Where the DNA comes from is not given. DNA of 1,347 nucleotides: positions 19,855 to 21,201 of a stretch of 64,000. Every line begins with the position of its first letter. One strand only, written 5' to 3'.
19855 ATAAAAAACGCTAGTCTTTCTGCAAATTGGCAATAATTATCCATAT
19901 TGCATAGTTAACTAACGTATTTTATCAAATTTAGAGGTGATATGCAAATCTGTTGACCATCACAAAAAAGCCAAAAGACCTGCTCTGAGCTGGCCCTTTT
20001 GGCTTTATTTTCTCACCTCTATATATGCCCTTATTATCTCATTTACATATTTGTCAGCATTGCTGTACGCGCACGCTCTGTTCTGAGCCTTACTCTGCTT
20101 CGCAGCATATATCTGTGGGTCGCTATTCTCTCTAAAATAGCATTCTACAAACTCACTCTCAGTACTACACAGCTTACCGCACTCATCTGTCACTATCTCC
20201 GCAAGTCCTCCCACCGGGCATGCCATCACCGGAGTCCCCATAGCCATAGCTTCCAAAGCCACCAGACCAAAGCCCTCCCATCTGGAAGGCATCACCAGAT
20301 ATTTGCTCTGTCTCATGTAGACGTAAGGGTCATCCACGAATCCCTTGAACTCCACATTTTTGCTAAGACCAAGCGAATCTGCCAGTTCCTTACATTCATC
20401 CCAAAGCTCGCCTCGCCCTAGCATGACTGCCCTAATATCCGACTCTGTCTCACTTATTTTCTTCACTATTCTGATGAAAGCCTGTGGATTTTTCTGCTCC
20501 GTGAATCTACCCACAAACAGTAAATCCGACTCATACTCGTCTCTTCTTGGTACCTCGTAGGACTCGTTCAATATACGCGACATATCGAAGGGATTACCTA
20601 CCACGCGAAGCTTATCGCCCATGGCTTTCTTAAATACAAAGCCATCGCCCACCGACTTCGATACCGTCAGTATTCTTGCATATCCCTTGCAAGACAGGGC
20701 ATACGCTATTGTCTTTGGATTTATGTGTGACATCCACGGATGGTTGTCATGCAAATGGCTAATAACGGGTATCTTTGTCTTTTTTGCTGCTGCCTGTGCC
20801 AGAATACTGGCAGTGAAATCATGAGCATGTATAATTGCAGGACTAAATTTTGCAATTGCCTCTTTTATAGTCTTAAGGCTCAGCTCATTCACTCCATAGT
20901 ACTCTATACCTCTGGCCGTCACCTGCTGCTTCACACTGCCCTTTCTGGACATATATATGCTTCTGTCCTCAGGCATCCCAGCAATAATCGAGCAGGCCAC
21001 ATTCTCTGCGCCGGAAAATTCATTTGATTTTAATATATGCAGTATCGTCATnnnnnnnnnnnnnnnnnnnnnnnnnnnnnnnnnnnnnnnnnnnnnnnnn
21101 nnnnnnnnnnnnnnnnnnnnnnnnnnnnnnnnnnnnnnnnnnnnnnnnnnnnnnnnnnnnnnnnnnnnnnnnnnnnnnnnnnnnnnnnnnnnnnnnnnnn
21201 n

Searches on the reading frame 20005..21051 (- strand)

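Call 6: search_protein_families(library=pfam, proteins=[window:20005-21051:-], max_evalue=0.01)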
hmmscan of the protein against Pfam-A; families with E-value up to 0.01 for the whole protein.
window:20005-21051:- (348 aa): 6 families
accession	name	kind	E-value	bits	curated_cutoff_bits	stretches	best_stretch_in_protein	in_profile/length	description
PF00534.26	Glycos_transf_1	-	2.9e-32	112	26.4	1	169-291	10-135/172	Glycosyl transferases group 1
PF13692.12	Glyco_trans_1_4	-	4.7e-31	108.4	27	1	176-296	3-125/142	Glycosyl transferases group 1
PF20706.3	GT4-conflict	-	1.3e-16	61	26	1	168-317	192-349/385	Family 4 Glycosyltransferase in conflict systems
PF13439.12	Glyco_transf_4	-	1.3e-10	42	28.5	1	57-159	59-170/170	Glycosyltransferase Family 4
PF13579.12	Glyco_trans_4_4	-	2.2e-08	35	29.7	1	63-153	64-157/158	Glycosyl transferase 4-like domain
PF13477.12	Glyco_trans_4_2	-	5.7e-06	27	23.4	1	49-101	54-107/139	Glycosyl transferase 4-like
